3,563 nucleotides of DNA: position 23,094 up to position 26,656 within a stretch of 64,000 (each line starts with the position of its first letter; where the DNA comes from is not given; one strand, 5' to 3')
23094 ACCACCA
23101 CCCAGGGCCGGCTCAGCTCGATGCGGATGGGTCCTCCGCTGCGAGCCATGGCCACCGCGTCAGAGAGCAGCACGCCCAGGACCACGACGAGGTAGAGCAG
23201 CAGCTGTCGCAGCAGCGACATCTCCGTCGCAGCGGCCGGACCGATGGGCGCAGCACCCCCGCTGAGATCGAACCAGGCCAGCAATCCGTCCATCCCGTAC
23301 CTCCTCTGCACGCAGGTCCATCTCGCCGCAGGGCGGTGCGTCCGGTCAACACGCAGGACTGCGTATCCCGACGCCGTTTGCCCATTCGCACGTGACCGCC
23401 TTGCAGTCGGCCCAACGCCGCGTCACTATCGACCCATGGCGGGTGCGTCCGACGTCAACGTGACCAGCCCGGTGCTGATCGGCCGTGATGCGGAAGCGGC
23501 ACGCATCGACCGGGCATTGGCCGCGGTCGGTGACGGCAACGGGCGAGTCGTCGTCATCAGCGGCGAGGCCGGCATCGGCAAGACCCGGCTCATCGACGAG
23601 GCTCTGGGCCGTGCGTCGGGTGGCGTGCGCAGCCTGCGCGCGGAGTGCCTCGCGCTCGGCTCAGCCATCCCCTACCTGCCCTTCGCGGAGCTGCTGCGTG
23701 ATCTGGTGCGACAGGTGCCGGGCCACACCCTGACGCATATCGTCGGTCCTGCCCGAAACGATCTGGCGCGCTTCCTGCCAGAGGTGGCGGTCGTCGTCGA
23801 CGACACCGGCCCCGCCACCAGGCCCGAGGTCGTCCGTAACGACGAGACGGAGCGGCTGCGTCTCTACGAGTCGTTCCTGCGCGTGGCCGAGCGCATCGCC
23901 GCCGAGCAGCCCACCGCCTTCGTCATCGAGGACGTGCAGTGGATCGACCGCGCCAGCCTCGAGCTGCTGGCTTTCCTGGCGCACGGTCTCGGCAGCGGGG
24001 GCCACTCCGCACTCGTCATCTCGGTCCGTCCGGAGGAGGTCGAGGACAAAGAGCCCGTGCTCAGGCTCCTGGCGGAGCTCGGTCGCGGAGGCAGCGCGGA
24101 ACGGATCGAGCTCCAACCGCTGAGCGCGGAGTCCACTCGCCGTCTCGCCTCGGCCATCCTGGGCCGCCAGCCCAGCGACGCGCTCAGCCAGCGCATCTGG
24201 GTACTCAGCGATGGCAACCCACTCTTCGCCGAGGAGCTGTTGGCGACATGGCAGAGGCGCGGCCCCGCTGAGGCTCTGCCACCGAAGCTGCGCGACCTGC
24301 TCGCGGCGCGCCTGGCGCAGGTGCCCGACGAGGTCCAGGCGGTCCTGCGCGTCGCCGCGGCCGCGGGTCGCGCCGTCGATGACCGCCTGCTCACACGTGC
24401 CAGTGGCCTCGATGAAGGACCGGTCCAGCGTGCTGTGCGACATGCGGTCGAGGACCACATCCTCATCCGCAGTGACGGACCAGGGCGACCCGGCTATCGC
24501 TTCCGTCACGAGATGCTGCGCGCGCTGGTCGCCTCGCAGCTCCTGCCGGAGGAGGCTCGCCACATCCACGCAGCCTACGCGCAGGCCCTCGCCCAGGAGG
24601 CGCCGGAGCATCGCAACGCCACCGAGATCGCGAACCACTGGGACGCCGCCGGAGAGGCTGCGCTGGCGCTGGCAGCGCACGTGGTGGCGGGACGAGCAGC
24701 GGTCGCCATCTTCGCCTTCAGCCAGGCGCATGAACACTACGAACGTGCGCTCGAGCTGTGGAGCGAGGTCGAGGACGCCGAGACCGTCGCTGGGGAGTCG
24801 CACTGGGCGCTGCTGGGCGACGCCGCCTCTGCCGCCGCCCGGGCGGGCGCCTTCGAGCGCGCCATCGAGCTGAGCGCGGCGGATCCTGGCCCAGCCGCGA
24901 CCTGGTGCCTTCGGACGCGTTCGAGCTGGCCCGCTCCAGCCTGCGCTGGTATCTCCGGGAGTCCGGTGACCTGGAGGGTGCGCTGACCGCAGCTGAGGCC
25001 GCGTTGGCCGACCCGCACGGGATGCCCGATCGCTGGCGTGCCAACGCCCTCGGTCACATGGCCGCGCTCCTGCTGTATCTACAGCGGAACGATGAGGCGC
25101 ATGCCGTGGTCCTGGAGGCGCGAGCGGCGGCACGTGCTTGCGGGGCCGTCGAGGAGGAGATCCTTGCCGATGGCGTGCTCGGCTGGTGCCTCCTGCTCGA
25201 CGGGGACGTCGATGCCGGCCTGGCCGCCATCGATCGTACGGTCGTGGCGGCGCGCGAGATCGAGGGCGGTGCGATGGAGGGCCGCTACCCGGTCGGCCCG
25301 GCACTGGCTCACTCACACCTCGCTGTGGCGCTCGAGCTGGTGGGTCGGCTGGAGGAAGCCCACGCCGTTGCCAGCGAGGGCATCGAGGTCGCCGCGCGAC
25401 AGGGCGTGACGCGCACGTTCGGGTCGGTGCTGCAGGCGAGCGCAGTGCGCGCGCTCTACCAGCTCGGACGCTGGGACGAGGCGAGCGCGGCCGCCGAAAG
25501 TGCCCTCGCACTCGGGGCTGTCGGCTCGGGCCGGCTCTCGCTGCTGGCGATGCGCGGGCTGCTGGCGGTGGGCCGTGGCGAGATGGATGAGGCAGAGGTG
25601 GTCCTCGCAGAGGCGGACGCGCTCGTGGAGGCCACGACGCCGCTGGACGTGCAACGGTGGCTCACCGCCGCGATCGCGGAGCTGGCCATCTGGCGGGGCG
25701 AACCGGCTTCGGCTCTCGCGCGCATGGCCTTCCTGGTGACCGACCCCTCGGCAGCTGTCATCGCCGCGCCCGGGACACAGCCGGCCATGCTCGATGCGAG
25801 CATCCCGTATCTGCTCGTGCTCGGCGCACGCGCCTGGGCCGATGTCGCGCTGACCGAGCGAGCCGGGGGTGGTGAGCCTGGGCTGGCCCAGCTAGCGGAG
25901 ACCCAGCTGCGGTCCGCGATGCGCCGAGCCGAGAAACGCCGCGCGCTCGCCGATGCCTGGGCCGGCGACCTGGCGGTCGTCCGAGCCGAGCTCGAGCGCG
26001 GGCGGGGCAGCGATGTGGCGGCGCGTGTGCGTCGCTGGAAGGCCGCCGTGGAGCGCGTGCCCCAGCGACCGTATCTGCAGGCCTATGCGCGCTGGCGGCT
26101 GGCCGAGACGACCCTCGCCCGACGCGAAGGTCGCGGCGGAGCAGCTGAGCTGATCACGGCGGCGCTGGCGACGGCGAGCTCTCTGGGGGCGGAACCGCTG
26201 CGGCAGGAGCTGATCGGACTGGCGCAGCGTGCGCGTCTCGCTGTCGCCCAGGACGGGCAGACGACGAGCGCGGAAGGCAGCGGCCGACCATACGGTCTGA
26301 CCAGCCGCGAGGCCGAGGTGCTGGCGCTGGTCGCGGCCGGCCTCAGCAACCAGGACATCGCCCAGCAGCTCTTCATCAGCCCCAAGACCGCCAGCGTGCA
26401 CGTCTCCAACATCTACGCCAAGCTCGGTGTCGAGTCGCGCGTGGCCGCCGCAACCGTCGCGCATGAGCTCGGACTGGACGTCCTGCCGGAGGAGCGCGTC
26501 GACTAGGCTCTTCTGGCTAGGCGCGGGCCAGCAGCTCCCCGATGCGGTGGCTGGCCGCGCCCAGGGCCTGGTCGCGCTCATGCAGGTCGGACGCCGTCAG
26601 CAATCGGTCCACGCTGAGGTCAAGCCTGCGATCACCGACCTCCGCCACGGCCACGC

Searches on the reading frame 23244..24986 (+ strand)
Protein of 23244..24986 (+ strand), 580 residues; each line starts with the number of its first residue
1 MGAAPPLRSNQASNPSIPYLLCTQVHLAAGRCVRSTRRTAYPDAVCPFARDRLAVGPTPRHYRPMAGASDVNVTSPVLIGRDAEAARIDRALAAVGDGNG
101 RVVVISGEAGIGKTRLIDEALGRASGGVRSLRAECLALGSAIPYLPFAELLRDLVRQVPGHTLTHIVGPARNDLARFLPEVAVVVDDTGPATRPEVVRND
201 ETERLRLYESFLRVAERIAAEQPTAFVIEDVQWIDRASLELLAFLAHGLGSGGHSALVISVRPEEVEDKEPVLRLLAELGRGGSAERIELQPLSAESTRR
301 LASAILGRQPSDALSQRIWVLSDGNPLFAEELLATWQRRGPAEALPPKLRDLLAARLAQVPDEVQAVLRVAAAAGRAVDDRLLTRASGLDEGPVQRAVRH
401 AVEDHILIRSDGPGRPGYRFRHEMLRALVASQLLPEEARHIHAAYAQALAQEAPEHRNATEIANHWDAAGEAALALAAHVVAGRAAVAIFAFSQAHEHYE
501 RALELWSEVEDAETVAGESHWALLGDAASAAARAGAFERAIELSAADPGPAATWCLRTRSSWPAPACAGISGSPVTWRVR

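Call 69: search_protein_families(library=pfam, proteins=[window:23244-24986:+], max_evalue=0.001)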
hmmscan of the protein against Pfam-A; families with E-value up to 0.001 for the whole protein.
window:23244-24986:+ (580 aa): 2 families
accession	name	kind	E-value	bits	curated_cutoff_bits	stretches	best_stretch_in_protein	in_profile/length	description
PF13191.12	AAA_16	-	2.6e-28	100.1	32.6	1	78-256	2-165/167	AAA ATPase domain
PF13401.12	AAA_22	-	2.6e-06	28.2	27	1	100-247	5-109/130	AAA domain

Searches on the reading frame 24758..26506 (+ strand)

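Call 69: search_protein_families(library=pfam, proteins=[window:24758-26506:+], max_evalue=0.001)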
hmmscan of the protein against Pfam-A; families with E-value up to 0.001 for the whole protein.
window:24758-26506:+ (582 aa): 4 families
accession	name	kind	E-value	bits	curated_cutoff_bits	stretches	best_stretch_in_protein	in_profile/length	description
PF00196.25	GerE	-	3.8e-21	74.9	23.5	1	514-568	3-57/57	Bacterial regulatory proteins, luxR family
PF07719.23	TPR_2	-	0.00044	20.6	27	0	232-252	10-30/34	Tetratricopeptide repeat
PF08281.18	Sigma70_r4_2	-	0.00061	19.8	25.7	0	514-556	11-54/54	Sigma-70, region 4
PF13384.12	HTH_23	-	0.00076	19.7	24.6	0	517-546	6-35/50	Homeodomain-like domain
